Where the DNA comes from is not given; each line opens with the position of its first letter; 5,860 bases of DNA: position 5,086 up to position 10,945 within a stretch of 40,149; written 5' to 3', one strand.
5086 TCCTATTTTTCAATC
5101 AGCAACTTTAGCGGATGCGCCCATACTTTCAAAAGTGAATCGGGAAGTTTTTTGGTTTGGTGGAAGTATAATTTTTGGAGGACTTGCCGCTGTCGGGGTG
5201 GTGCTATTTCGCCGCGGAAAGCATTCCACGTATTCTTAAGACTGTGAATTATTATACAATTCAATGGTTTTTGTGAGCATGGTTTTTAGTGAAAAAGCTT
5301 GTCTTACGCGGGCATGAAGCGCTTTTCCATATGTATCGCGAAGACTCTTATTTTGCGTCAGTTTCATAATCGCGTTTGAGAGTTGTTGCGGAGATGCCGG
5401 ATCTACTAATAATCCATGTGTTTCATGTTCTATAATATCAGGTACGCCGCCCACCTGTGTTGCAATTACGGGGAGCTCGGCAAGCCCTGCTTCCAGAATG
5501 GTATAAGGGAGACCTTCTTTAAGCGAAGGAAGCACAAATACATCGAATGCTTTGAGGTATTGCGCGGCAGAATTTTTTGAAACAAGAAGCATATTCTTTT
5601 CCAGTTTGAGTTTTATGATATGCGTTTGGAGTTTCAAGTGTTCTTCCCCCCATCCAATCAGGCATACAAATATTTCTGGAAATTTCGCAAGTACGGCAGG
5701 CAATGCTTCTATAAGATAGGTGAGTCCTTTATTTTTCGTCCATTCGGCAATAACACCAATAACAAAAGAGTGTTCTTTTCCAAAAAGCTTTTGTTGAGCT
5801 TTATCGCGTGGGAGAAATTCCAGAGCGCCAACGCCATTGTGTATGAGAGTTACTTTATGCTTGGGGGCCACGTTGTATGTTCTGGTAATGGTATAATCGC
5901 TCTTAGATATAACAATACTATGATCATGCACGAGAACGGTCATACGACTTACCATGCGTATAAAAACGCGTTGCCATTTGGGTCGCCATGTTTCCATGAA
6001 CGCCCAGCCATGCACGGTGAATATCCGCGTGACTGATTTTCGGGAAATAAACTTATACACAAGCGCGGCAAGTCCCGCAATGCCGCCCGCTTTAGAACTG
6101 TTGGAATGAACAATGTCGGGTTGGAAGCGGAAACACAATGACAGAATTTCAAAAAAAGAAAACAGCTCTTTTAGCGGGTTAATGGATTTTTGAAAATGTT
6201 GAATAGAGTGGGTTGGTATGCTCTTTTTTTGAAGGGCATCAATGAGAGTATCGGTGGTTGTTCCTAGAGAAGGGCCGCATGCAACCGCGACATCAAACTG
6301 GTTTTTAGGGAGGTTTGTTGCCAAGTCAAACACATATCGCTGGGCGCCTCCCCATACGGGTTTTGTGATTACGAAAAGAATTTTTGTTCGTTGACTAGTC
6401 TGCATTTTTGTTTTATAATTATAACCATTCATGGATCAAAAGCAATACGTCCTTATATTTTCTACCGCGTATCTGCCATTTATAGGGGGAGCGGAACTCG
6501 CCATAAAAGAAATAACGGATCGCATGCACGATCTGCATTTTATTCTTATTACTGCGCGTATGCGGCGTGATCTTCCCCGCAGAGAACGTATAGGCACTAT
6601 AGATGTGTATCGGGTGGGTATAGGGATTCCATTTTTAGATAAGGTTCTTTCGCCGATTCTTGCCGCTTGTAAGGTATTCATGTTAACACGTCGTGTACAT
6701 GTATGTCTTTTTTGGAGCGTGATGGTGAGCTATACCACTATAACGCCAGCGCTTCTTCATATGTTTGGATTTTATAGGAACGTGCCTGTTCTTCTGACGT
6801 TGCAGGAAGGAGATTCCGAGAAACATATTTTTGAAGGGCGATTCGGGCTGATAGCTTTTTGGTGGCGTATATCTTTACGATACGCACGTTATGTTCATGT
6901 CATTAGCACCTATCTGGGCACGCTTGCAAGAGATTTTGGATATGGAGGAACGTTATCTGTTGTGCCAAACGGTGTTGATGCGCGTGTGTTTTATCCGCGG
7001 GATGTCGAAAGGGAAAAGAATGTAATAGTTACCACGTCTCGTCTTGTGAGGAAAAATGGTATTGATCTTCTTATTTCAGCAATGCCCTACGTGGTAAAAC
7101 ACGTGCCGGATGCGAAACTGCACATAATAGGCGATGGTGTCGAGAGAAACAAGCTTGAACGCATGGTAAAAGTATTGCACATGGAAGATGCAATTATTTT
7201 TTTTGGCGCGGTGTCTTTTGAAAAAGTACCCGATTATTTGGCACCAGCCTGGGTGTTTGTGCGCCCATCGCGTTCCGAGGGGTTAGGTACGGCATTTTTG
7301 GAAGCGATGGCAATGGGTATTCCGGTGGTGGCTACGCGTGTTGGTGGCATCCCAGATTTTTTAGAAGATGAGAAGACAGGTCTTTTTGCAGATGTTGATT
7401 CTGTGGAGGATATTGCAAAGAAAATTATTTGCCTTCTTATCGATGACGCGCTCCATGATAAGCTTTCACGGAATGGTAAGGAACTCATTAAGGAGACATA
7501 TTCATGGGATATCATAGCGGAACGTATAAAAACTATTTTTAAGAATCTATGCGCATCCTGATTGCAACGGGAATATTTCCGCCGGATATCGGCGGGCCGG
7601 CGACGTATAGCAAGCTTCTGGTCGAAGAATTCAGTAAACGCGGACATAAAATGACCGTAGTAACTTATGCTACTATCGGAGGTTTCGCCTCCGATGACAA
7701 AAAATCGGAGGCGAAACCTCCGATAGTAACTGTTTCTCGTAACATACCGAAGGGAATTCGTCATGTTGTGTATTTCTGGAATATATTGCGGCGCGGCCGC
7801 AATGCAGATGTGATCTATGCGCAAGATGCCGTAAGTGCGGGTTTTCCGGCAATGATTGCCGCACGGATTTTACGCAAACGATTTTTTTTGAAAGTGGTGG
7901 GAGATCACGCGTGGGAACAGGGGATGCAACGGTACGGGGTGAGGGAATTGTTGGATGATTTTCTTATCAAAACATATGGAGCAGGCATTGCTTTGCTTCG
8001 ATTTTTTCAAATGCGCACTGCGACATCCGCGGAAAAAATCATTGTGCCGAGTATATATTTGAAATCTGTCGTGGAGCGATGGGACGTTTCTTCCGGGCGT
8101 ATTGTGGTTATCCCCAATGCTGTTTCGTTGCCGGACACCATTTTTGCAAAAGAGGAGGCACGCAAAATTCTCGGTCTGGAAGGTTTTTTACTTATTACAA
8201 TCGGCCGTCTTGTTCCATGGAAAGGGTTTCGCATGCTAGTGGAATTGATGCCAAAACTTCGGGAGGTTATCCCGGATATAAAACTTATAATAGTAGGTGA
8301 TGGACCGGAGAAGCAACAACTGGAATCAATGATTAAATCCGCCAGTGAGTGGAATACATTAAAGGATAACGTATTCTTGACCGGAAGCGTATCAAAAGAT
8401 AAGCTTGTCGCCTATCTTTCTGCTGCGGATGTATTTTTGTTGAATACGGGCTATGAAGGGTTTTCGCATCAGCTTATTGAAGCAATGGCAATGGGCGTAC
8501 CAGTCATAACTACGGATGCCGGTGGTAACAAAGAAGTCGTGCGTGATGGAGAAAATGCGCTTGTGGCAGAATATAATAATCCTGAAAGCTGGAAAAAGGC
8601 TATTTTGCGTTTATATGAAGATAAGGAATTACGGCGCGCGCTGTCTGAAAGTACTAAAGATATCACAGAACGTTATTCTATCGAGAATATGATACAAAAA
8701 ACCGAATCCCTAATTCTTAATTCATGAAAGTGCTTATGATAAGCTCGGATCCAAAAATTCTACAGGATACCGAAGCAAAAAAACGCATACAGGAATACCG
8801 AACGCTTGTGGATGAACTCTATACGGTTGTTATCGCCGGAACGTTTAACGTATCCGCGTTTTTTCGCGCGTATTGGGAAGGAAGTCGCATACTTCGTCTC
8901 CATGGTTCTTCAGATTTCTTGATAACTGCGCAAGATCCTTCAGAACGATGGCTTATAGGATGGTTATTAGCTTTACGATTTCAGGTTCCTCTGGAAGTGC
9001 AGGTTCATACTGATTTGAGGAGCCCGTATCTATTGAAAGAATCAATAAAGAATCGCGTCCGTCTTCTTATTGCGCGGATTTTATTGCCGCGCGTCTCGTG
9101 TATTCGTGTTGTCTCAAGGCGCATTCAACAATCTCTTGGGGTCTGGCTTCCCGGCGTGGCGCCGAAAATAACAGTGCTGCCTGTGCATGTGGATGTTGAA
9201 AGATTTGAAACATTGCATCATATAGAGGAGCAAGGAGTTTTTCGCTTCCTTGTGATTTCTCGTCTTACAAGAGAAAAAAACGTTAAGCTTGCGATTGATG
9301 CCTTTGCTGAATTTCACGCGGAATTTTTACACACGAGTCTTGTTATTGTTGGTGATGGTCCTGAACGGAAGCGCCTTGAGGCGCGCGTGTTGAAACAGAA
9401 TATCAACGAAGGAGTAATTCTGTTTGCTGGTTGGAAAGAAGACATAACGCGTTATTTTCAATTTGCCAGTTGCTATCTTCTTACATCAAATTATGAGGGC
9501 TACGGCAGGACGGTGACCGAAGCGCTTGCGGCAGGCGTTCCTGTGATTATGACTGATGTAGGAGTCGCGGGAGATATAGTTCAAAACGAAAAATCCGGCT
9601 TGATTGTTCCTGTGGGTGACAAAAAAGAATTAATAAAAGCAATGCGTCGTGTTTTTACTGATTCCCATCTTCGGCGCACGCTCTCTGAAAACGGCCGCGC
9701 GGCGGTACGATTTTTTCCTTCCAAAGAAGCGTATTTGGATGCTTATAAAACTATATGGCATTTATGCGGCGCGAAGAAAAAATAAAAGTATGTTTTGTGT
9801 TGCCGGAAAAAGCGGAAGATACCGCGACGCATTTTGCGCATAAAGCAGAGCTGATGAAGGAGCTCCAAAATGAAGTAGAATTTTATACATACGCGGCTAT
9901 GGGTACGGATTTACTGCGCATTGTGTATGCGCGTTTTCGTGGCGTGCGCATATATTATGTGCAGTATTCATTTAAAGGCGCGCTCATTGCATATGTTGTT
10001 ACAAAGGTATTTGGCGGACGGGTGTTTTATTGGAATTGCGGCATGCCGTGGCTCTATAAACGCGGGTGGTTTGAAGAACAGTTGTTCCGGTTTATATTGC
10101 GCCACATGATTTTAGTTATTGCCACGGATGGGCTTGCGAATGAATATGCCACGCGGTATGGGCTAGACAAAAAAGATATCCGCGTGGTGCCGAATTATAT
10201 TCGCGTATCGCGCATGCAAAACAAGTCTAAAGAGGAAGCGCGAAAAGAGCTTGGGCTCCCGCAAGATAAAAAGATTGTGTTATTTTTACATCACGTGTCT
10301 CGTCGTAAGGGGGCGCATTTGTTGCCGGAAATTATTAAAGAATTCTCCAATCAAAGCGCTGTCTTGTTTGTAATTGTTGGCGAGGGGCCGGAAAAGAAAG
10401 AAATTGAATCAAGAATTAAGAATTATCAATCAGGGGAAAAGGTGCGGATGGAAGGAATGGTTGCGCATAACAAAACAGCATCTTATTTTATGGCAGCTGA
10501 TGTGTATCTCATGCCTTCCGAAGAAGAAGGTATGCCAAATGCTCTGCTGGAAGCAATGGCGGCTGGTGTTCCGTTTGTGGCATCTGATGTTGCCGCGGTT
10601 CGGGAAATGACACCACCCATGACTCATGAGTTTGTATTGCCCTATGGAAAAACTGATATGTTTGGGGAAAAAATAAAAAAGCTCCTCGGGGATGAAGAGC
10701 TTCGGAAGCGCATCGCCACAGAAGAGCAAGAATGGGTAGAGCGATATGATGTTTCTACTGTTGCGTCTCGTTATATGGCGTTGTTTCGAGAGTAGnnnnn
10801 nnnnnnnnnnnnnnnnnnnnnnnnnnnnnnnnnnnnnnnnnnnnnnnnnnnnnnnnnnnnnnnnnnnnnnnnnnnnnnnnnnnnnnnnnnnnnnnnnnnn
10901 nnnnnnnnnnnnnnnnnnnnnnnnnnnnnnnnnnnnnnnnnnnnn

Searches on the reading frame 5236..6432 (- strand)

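Call 6: search_protein_families(library=pfam, proteins=[window:5236-6432:-], max_evalue=0.001)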
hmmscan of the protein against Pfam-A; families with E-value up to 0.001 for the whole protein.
window:5236-6432:- (398 aa): 6 families
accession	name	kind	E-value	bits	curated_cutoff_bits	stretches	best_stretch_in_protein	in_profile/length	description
PF00534.26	Glycos_transf_1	-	2.5e-32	112.2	26.4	1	210-371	3-168/172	Glycosyl transferases group 1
PF13692.12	Glyco_trans_1_4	-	7.3e-29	101.3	27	1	224-361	3-142/142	Glycosyl transferases group 1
PF13439.12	Glyco_transf_4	-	2.1e-20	73.9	28.5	1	27-201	1-166/170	Glycosyltransferase Family 4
PF13579.12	Glyco_trans_4_4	-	1.7e-11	45.1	29.7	1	28-200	1-158/158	Glycosyl transferase 4-like domain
PF13477.12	Glyco_trans_4_2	-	2.9e-07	31.2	23.4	1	31-160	10-127/139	Glycosyl transferase 4-like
PF20706.3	GT4-conflict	-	0.001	18.6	26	0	287-362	273-340/385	Family 4 Glycosyltransferase in conflict systems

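Call 57: search_protein_families(library=ncbifam, proteins=[window:5236-6432:-], max_evalue=1e-10)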
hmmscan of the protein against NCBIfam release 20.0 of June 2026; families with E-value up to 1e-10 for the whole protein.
window:5236-6432:- (398 aa): 19 families
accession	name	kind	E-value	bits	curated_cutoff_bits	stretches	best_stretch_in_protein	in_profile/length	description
TIGR03088.1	stp2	hypoth_equivalog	1.4e-43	149.3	409.05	1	17-395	3-372/374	TIGR03088 family PEP-CTERM/XrtA system glycosyltransferase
NF047684.1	TeichurnBiosyTuaC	equivalog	9.7e-26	90.6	550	1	131-395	130-388/391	teichuronic acid biosynthesis protein TuaC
NF041876.1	EPS_EpsE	equivalog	1.3e-25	90.4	400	1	191-383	185-383/389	exopolysaccharide biosynthesis GT4 family glycosyltransferase EpsE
TIGR03999.1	thiol_BshA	equivalog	2.9e-23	82.4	273.7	1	169-395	143-372/375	N-acetyl-alpha-D-glucosaminyl L-malate synthase BshA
TIGR02149.1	glgA_Coryne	subfamily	1.6e-21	76.9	302.4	1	105-394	84-388/391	glycogen synthase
TIGR04063.1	stp3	hypoth_equivalog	1.6e-20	73.4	442.05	1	189-380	177-379/397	TIGR04063 family PEP-CTERM/XrtA system glycosyltransferase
NF038298.1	EPS_HpsO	equivalog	5.8e-17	61.5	575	1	90-394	74-385/388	hormogonium polysaccharide biosynthesis glycosyltransferase HpsO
TIGR04157.1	glyco_rSAM_CFB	subfamily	1.2e-16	60.8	400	1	163-393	164-406/406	TIGR04157 family glycosyltransferase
NF038011.1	PelF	equivalog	4.3e-15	55.7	100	1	153-393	243-489/489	GT4 family glycosyltransferase PelF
TIGR03449.1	mycothiol_MshA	equivalog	7.8e-15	54.7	462.5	1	173-396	168-403/406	D-inositol-3-phosphate glycosyltransferase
NF011726.0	PRK15179.1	equivalog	5.7e-14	51.3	733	1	190-394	480-692/694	Vi polysaccharide biosynthesis protein TviE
NF038295.1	EPS_HpsP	equivalog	1.1e-13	51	550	1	25-395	11-386/388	hormogonium polysaccharide biosynthesis glycosyltransferase HpsP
TIGR02472.1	sucr_P_syn_N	equivalog_domain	1.9e-12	46.8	576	1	297-388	342-433/439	sucrose-phosphate synthase, putative, glycosyltransferase domain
NF038229.1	Glyco4_Geo_Pelo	equivalog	6.3e-12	45.2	400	1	98-394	49-334/338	GPMC system family 4 glycosyltransferase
TIGR02095.1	glgA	subfamily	9.4e-12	44.3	328.45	0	219-395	291-476/477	glycogen/starch synthase, ADP-glucose type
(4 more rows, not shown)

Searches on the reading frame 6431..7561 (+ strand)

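Call 6: search_protein_families(library=pfam, proteins=[window:6431-7561:+], max_evalue=0.001)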
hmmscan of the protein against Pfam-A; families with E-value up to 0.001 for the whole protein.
window:6431-7561:+ (376 aa): 6 families
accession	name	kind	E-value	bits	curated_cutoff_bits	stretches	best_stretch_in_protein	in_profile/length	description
PF00534.26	Glycos_transf_1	-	4.6e-41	140.7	26.4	1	194-351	13-171/172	Glycosyl transferases group 1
PF13692.12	Glyco_trans_1_4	-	2.3e-38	132.1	27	1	197-337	2-141/142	Glycosyl transferases group 1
PF13524.12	Glyco_trans_1_2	-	7.1e-09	36.2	25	1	223-366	10-142/144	Glycosyl transferase-like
PF20706.3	GT4-conflict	-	2.3e-08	33.9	26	1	197-317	198-326/385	Family 4 Glycosyltransferase in conflict systems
PF13439.12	Glyco_transf_4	-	7.7e-07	29.7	28.5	1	18-184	1-168/170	Glycosyltransferase Family 4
PF13579.12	Glyco_trans_4_4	-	0.00029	21.7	29.7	1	24-181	6-158/158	Glycosyl transferase 4-like domain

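Call 57: search_protein_families(library=ncbifam, proteins=[window:6431-7561:+], max_evalue=1e-10)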
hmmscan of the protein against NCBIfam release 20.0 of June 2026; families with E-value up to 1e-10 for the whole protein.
window:6431-7561:+ (376 aa): 31 families (the best 25 are shown)
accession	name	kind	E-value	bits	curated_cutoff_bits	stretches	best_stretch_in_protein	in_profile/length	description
NF041876.1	EPS_EpsE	equivalog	2.1e-34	119.4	400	1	149-365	159-388/389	exopolysaccharide biosynthesis GT4 family glycosyltransferase EpsE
TIGR03999.1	thiol_BshA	equivalog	8.6e-33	113.8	273.7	1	147-373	140-373/375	N-acetyl-alpha-D-glucosaminyl L-malate synthase BshA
TIGR03088.1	stp2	hypoth_equivalog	2.3e-28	99.3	409.05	1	178-372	165-372/374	TIGR03088 family PEP-CTERM/XrtA system glycosyltransferase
NF047684.1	TeichurnBiosyTuaC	equivalog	3.5e-26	92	550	1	192-373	215-389/391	teichuronic acid biosynthesis protein TuaC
TIGR04063.1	stp3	hypoth_equivalog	2.4e-24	86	442.05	1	174-374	181-396/397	TIGR04063 family PEP-CTERM/XrtA system glycosyltransferase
TIGR02149.1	glgA_Coryne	subfamily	9.3e-24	84.3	302.4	1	186-374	194-391/391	glycogen synthase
NF049988.1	MGlcDAGSynMgs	equivalog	2.5e-20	73.2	400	1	194-374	211-388/398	alpha-monoglucosyldiacylglycerol synthase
TIGR04047.1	MSMEG_0565_glyc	hypoth_equivalog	7.1e-20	71.4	259.85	1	148-368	135-369/373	MSMEG_0565 family glycosyltransferase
NF038295.1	EPS_HpsP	equivalog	2.2e-19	69.8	550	1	144-373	147-387/388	hormogonium polysaccharide biosynthesis glycosyltransferase HpsP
NF038229.1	Glyco4_Geo_Pelo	equivalog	2.3e-19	69.6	400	1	175-373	135-336/338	GPMC system family 4 glycosyltransferase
TIGR03449.1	mycothiol_MshA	equivalog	3.3e-19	69.1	462.5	1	175-373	190-403/406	D-inositol-3-phosphate glycosyltransferase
NF047880.1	glyco_SdgA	exception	5.5e-19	68.1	800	1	193-367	312-484/488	serine-aspartate repeat adhesin O-glycosyltransferase SdgA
NF012028.0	PRK15484.1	subfamily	1.1e-18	67.5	618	1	159-372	147-377/380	lipopolysaccharide N-acetylglucosaminyltransferase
TIGR04157.1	glyco_rSAM_CFB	subfamily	1.1e-17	64.2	400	1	193-369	224-405/406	TIGR04157 family glycosyltransferase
TIGR02918.1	TIGR02918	equivalog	1.3e-17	63.7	574.6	1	179-361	303-480/500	accessory Sec system glycosyltransferase GtfA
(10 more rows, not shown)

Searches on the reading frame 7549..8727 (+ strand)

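Call 6: search_protein_families(library=pfam, proteins=[window:7549-8727:+], max_evalue=0.001)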
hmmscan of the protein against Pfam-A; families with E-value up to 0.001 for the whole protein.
window:7549-8727:+ (392 aa): 7 families
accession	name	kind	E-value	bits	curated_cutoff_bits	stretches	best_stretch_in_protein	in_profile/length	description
PF00534.26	Glycos_transf_1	-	7e-44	149.8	26.4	1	202-370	3-170/172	Glycosyl transferases group 1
PF13692.12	Glyco_trans_1_4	-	4.3e-37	128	27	1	214-358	3-142/142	Glycosyl transferases group 1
PF13439.12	Glyco_transf_4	-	2e-16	60.9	28.5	1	14-193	1-167/170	Glycosyltransferase Family 4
PF13579.12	Glyco_trans_4_4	-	1.4e-14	55.1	29.7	1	15-190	1-157/158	Glycosyl transferase 4-like domain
PF13524.12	Glyco_trans_1_2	-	5e-10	39.9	25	1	235-380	7-137/144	Glycosyl transferase-like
PF20706.3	GT4-conflict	-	3.6e-08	33.2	26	1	205-368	190-367/385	Family 4 Glycosyltransferase in conflict systems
PF02350.25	Epimerase_2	-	0.00025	20.4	30.6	1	209-366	179-327/347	UDP-N-acetylglucosamine 2-epimerase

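Call 57: search_protein_families(library=ncbifam, proteins=[window:7549-8727:+], max_evalue=1e-10)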
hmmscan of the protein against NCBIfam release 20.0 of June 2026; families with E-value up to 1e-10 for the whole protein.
window:7549-8727:+ (392 aa): 30 families (the best 25 are shown)
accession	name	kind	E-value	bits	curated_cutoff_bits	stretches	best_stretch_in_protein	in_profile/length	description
NF041876.1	EPS_EpsE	equivalog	5.4e-32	111.5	400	1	211-377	213-381/389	exopolysaccharide biosynthesis GT4 family glycosyltransferase EpsE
TIGR03088.1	stp2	hypoth_equivalog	7.6e-28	97.6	409.05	1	209-387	191-368/374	TIGR03088 family PEP-CTERM/XrtA system glycosyltransferase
TIGR03999.1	thiol_BshA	equivalog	2.9e-27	95.6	273.7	1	164-388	148-369/375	N-acetyl-alpha-D-glucosaminyl L-malate synthase BshA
NF038229.1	Glyco4_Geo_Pelo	equivalog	5.8e-26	91.3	400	1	159-388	108-332/338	GPMC system family 4 glycosyltransferase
NF047684.1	TeichurnBiosyTuaC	equivalog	8.7e-24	84.2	550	1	186-380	188-377/391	teichuronic acid biosynthesis protein TuaC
NF012028.0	PRK15484.1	subfamily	1.1e-23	84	618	1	154-389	133-375/380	lipopolysaccharide N-acetylglucosaminyltransferase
TIGR04157.1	glyco_rSAM_CFB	subfamily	2.5e-23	82.7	400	1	158-388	167-405/406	TIGR04157 family glycosyltransferase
NF049988.1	MGlcDAGSynMgs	equivalog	5.3e-22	78.7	400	1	1-388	1-383/398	alpha-monoglucosyldiacylglycerol synthase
TIGR04063.1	stp3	hypoth_equivalog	6.3e-22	78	442.05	1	158-372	155-374/397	TIGR04063 family PEP-CTERM/XrtA system glycosyltransferase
NF050063.1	ProtGlycPglJ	equivalog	7.2e-22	78.1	500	1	173-371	158-345/363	N-acetylgalactosamine-N,N'-diacetylbacillosaminyl-diphospho-undecaprenol 4-alpha-N-acetylgalactosaminyltransferase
TIGR03449.1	mycothiol_MshA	equivalog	5.8e-21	74.8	462.5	1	171-387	176-398/406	D-inositol-3-phosphate glycosyltransferase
TIGR04047.1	MSMEG_0565_glyc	hypoth_equivalog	1e-20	74.2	259.85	1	150-380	128-362/373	MSMEG_0565 family glycosyltransferase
NF038295.1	EPS_HpsP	equivalog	2.3e-20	72.9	550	1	173-384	167-379/388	hormogonium polysaccharide biosynthesis glycosyltransferase HpsP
NF047881.1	glyco_SdgB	exception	1.7e-19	69.9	800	1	212-388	321-492/496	serine-aspartate repeat adhesin O-glycosyltransferase SdgB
NF047880.1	glyco_SdgA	exception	8.7e-19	67.4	800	1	215-389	318-487/488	serine-aspartate repeat adhesin O-glycosyltransferase SdgA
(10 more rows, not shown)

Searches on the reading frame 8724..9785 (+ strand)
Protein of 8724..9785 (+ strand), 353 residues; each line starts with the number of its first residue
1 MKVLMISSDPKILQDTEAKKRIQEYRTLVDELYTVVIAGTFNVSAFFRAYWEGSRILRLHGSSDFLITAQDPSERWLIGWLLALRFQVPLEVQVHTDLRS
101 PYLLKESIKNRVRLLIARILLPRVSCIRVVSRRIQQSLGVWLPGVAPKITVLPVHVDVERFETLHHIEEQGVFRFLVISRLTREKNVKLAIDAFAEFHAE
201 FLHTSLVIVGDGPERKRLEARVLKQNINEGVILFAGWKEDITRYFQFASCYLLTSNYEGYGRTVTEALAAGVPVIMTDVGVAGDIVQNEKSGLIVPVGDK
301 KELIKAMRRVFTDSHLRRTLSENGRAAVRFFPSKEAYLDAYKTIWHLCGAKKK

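Call 6: search_protein_families(library=pfam, proteins=[window:8724-9785:+], max_evalue=0.001)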
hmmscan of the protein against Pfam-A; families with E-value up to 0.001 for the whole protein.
window:8724-9785:+ (353 aa): 5 families
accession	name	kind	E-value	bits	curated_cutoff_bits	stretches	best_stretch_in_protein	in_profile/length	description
PF00534.26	Glycos_transf_1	-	1.4e-37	129.4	26.4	1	173-325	16-170/172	Glycosyl transferases group 1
PF13692.12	Glyco_trans_1_4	-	3e-30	105.8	27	1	174-313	3-142/142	Glycosyl transferases group 1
PF20706.3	GT4-conflict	-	8.6e-13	48.4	26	1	146-315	171-359/385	Family 4 Glycosyltransferase in conflict systems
PF13579.12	Glyco_trans_4_4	-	2.1e-07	31.9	29.7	1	47-154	57-157/158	Glycosyl transferase 4-like domain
PF13439.12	Glyco_transf_4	-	2.7e-05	24.7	28.5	1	27-160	38-170/170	Glycosyltransferase Family 4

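Call 57: search_protein_families(library=ncbifam, proteins=[window:8724-9785:+], max_evalue=1e-10)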
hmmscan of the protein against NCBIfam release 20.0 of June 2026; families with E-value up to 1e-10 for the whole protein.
window:8724-9785:+ (353 aa): 22 families
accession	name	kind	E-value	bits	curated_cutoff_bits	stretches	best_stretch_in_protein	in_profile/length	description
TIGR03088.1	stp2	hypoth_equivalog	5.4e-30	104.7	409.05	1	110-346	123-371/374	TIGR03088 family PEP-CTERM/XrtA system glycosyltransferase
NF041876.1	EPS_EpsE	equivalog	2.3e-26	93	400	1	129-328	167-376/389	exopolysaccharide biosynthesis GT4 family glycosyltransferase EpsE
TIGR03999.1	thiol_BshA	equivalog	2.7e-26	92.4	273.7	1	144-345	164-370/375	N-acetyl-alpha-D-glucosaminyl L-malate synthase BshA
NF049988.1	MGlcDAGSynMgs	equivalog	7.6e-24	84.8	400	1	170-344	211-383/398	alpha-monoglucosyldiacylglycerol synthase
NF050063.1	ProtGlycPglJ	equivalog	1.4e-20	73.8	500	1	117-331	138-350/363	N-acetylgalactosamine-N,N'-diacetylbacillosaminyl-diphospho-undecaprenol 4-alpha-N-acetylgalactosaminyltransferase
NF047880.1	glyco_SdgA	exception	3e-19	68.9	800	1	124-333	269-476/488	serine-aspartate repeat adhesin O-glycosyltransferase SdgA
NF050056.1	ProtGlycPglH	equivalog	6.6e-18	64.9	600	1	109-328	123-334/354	GalNAc-alpha-(1->4)-GalNAc-alpha-(1->3)-diNAcBac-PP-undecaprenol alpha-1,4-N-acetyl-D-galactosaminyltransferase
NF007396.0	PRK09922.1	equivalog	1.3e-16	60.4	385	1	163-315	173-328/361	lipopolysaccharide 1,6-galactosyltransferase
NF047881.1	glyco_SdgB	exception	1.3e-15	57.1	800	1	158-339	307-487/496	serine-aspartate repeat adhesin O-glycosyltransferase SdgB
NF038229.1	Glyco4_Geo_Pelo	equivalog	2.7e-15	56.2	400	1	122-344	108-332/338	GPMC system family 4 glycosyltransferase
TIGR02918.1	TIGR02918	equivalog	5.3e-15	55.1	574.6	1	146-313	296-459/500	accessory Sec system glycosyltransferase GtfA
NF041010.1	glycosy_Agl16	equivalog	1.1e-14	54.1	575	1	108-325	118-329/352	glycosylation protein Agl16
NF046085.1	XrtY_assoc_Gly1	equivalog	1.7e-14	53.5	400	1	107-342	145-378/387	XrtY-associated glycosyltransferase XYAG1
NF047684.1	TeichurnBiosyTuaC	equivalog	8.6e-14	51.3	550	1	176-322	223-363/391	teichuronic acid biosynthesis protein TuaC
NF011726.0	PRK15179.1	equivalog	5.5e-13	48.1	733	1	178-310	523-656/694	Vi polysaccharide biosynthesis protein TviE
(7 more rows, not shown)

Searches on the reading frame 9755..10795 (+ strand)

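Call 6: search_protein_families(library=pfam, proteins=[window:9755-10795:+], max_evalue=0.001)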
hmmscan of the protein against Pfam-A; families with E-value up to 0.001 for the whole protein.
window:9755-10795:+ (346 aa): 4 families
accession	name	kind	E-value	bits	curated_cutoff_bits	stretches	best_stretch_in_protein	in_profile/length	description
PF00534.26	Glycos_transf_1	-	2.7e-34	118.6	26.4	1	159-326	2-171/172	Glycosyl transferases group 1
PF13692.12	Glyco_trans_1_4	-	2.5e-27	96.3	27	1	173-313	2-142/142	Glycosyl transferases group 1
PF13524.12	Glyco_trans_1_2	-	3.4e-07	30.7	25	1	201-329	13-130/144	Glycosyl transferase-like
PF20706.3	GT4-conflict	-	5.3e-06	26.1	26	1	169-314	194-358/385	Family 4 Glycosyltransferase in conflict systems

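Call 57: search_protein_families(library=ncbifam, proteins=[window:9755-10795:+], max_evalue=1e-10)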
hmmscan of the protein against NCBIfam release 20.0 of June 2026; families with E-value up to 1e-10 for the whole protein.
window:9755-10795:+ (346 aa): 25 families
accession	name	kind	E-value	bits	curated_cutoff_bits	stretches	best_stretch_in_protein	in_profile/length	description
TIGR03999.1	thiol_BshA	equivalog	4.6e-32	111.4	273.7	1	130-345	158-371/375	N-acetyl-alpha-D-glucosaminyl L-malate synthase BshA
NF047684.1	TeichurnBiosyTuaC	equivalog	9.6e-31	107.1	550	1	140-341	185-383/391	teichuronic acid biosynthesis protein TuaC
NF038295.1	EPS_HpsP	equivalog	7.1e-22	77.9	550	1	131-345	168-385/388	hormogonium polysaccharide biosynthesis glycosyltransferase HpsP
TIGR04063.1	stp3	hypoth_equivalog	1.1e-19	70.7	442.05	1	121-344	162-392/397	TIGR04063 family PEP-CTERM/XrtA system glycosyltransferase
TIGR03449.1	mycothiol_MshA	equivalog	6.7e-19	68.1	462.5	1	118-345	166-401/406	D-inositol-3-phosphate glycosyltransferase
TIGR02149.1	glgA_Coryne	subfamily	5.5e-18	65.3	302.4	1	121-345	148-388/391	glycogen synthase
NF012028.0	PRK15484.1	subfamily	8.4e-18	64.6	618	1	136-341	157-372/380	lipopolysaccharide N-acetylglucosaminyltransferase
TIGR03088.1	stp2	hypoth_equivalog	1.1e-17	64.1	409.05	1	199-345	226-371/374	TIGR03088 family PEP-CTERM/XrtA system glycosyltransferase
NF041876.1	EPS_EpsE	equivalog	2.7e-17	63.1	400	1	122-330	167-378/389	exopolysaccharide biosynthesis GT4 family glycosyltransferase EpsE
NF007640.0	PRK10307.1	subfamily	5.3e-17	61.8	276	1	130-330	184-389/411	WcaI family glycosyltransferase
NF038229.1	Glyco4_Geo_Pelo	equivalog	9.5e-17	61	400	1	173-345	160-334/338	GPMC system family 4 glycosyltransferase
TIGR04157.1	glyco_rSAM_CFB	subfamily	1.2e-16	60.7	400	1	132-343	185-405/406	TIGR04157 family glycosyltransferase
NF050063.1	ProtGlycPglJ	equivalog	1.2e-15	57.7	500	1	94-341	116-360/363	N-acetylgalactosamine-N,N'-diacetylbacillosaminyl-diphospho-undecaprenol 4-alpha-N-acetylgalactosaminyltransferase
NF049988.1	MGlcDAGSynMgs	equivalog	2e-15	57.1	400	1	152-345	193-385/398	alpha-monoglucosyldiacylglycerol synthase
NF041010.1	glycosy_Agl16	equivalog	2.4e-15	56.3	575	1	102-345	118-349/352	glycosylation protein Agl16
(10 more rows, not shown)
